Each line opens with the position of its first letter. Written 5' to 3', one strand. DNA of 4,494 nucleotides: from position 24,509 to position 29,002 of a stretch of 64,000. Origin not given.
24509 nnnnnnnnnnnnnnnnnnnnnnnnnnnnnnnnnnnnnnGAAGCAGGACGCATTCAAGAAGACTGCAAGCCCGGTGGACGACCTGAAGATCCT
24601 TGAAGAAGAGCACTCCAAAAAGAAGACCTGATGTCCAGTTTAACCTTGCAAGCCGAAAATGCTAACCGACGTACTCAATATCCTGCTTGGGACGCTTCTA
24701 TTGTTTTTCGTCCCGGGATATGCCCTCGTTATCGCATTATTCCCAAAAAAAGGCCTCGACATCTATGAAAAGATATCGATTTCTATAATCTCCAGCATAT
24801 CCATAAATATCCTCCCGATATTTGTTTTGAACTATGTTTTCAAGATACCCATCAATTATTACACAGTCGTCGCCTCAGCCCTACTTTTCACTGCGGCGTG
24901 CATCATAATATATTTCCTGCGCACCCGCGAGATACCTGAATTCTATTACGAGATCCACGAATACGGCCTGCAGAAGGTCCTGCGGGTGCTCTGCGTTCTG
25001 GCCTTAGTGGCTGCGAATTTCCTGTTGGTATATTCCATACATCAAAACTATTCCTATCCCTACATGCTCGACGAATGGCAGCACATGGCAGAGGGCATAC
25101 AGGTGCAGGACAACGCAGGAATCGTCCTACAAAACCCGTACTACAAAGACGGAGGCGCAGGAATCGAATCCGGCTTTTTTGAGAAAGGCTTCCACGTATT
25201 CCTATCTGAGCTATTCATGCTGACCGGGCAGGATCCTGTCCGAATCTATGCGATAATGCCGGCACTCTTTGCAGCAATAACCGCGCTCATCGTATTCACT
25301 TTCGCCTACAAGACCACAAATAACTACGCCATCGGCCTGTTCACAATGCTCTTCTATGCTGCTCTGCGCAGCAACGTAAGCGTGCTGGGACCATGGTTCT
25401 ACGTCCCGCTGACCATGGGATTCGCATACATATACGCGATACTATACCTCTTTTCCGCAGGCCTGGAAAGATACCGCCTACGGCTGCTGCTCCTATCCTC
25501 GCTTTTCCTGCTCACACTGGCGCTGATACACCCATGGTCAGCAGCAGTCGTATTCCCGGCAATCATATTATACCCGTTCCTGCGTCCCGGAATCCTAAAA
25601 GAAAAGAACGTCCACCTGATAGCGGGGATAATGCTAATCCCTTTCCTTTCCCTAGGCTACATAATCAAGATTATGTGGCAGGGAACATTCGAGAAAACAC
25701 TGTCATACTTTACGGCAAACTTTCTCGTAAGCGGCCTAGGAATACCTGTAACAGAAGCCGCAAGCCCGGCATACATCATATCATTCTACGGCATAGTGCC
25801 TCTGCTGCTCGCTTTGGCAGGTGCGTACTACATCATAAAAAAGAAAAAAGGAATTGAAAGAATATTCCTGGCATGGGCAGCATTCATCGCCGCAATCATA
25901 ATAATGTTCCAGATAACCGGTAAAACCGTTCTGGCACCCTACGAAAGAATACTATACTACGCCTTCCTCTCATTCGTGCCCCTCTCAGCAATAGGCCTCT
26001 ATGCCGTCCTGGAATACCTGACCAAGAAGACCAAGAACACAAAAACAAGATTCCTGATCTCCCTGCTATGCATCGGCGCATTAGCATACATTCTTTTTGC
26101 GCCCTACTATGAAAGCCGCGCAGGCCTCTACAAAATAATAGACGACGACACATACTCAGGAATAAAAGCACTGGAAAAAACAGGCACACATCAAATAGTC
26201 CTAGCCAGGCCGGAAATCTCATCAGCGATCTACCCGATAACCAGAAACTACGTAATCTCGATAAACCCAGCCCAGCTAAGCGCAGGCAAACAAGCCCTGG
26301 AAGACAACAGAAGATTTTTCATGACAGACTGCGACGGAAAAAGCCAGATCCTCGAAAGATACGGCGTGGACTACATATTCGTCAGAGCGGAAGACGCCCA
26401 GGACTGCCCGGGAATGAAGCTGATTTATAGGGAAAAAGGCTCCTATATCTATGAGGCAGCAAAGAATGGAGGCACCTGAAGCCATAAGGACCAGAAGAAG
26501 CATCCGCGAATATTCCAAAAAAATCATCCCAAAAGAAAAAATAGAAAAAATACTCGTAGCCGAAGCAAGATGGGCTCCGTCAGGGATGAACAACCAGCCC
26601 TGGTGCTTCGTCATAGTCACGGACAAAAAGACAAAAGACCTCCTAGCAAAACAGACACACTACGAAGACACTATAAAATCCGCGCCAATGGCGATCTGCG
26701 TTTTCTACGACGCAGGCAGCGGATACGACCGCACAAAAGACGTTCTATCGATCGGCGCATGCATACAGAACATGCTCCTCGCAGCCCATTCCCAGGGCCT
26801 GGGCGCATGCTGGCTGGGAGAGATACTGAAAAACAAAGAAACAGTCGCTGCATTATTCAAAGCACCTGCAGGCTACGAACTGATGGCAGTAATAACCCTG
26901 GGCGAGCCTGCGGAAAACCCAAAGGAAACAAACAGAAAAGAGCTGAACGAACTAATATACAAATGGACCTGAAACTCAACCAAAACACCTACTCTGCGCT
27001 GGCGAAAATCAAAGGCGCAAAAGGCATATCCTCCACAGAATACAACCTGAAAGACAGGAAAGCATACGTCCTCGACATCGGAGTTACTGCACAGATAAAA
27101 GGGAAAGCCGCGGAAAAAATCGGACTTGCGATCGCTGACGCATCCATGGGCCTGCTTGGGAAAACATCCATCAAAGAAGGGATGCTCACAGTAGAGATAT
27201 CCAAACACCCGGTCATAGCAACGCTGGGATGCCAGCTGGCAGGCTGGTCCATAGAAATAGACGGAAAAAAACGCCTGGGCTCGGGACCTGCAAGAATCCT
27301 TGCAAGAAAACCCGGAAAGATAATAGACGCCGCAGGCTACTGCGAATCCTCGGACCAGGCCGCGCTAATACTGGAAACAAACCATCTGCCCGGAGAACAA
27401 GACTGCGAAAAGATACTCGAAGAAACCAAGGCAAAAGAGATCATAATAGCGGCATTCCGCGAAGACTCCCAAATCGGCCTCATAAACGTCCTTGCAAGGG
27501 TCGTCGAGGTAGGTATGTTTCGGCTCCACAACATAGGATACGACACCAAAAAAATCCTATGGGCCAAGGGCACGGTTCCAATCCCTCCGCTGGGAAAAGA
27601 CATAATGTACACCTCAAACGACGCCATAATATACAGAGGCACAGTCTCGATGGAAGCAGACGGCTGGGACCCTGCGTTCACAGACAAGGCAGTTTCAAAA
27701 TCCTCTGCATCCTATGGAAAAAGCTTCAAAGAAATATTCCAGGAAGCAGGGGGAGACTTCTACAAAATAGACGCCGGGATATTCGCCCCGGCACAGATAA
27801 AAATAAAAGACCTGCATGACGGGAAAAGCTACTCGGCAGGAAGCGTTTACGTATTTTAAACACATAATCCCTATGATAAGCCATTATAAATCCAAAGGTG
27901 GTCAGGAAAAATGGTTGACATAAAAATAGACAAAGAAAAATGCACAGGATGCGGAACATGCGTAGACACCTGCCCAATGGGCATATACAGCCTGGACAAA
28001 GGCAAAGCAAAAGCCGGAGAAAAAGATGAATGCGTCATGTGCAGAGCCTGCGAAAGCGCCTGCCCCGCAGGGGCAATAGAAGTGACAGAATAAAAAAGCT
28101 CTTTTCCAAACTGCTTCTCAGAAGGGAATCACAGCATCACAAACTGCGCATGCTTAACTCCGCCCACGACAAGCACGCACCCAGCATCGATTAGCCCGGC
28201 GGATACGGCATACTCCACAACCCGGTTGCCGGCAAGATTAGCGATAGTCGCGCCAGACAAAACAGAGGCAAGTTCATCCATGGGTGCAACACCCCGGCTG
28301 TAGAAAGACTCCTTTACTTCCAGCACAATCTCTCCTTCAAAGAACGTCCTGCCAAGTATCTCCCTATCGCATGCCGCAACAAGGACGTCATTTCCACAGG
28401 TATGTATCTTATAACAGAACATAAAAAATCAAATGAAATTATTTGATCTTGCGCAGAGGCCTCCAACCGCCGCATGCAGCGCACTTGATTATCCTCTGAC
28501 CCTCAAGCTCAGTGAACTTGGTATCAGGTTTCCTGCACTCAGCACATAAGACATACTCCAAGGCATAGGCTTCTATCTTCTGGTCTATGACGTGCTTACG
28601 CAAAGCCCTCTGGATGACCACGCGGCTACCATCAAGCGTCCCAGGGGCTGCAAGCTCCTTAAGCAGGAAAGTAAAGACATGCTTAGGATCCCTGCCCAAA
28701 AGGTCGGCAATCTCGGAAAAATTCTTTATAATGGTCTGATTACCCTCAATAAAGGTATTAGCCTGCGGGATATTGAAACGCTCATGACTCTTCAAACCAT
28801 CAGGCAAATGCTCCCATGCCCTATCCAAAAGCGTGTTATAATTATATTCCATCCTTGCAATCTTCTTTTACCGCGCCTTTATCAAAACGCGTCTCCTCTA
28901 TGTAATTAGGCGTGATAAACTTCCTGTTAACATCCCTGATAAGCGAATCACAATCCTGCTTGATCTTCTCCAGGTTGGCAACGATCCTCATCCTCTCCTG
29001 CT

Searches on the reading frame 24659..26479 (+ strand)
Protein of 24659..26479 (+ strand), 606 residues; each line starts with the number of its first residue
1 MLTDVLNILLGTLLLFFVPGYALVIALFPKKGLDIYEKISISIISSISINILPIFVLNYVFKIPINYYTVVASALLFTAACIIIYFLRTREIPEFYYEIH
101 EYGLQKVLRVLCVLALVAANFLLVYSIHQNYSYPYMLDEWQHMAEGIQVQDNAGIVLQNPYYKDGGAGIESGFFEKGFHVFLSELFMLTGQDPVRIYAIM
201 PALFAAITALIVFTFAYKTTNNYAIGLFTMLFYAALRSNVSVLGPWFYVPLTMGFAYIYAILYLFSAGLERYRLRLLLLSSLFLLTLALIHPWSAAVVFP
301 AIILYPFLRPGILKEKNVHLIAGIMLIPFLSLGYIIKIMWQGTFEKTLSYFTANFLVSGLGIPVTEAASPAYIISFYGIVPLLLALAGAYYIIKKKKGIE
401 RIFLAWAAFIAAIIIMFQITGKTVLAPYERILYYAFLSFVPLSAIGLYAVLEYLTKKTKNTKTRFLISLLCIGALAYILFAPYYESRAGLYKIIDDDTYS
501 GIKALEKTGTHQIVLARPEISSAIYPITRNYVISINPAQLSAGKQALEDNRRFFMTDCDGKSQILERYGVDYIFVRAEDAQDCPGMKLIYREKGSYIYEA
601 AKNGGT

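Call 10: search_protein_families(library=pfam, proteins=[window:24659-26479:+])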
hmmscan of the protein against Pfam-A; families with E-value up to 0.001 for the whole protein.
window:24659-26479:+ (606 aa): 1 family
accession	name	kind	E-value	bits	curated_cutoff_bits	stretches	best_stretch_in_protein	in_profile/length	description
PF07760.16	DUF1616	-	6.4e-10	39.1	31.6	1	5-94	21-122/307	Protein of unknown function (DUF1616)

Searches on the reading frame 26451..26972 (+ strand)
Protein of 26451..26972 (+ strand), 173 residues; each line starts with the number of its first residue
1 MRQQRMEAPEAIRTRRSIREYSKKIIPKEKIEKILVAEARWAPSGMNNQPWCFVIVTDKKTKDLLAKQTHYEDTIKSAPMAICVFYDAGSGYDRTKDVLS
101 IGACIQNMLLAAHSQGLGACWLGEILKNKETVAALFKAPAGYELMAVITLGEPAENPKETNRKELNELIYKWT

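Call 39: search_protein_families(library=pfam, proteins=[window:26451-26972:+], max_evalue=0.01)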
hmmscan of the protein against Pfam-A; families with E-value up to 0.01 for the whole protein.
window:26451-26972:+ (173 aa): 2 families
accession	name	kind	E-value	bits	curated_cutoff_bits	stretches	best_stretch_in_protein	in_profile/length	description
PF00881.29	Nitroreductase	-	1.2e-31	110.6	23.5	2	12-67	1-55/167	Nitroreductase family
PF14512.11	TM1586_NiRdase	-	1.2e-18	68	27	2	99-169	82-149/215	Putative TM nitroreductase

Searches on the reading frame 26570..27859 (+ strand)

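Call 10: search_protein_families(library=pfam, proteins=[window:26570-27859:+])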
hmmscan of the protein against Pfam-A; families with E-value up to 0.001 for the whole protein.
window:26570-27859:+ (429 aa): 1 family
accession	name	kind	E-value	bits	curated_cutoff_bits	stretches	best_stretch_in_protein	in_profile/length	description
PF02289.21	MCH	-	7.7e-66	222.9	25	1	138-426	4-302/311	Cyclohydrolase (MCH)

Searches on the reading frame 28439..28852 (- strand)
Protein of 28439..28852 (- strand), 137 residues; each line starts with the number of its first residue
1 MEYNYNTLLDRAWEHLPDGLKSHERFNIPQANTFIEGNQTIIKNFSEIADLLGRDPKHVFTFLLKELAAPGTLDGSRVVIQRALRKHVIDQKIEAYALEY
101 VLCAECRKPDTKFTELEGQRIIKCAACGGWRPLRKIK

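Call 57: search_protein_families(library=pfam, proteins=[window:28439-28852:-], max_evalue=1)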
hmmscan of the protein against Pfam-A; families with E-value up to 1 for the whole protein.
window:28439-28852:- (137 aa): 3 families
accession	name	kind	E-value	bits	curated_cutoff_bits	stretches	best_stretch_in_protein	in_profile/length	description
PF01873.23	eIF-5_eIF-2B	-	1.7e-31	109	27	1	21-128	6-115/117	Domain found in IF2B/IF5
PF24609.1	IQ_SCN5A_C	-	0.058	13.4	27.7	1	78-95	13-30/35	SCN5A-like, C-terminal IQ motif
PF01667.23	Ribosomal_S27e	-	0.12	12.6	24.5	1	101-128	8-33/55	Ribosomal protein S27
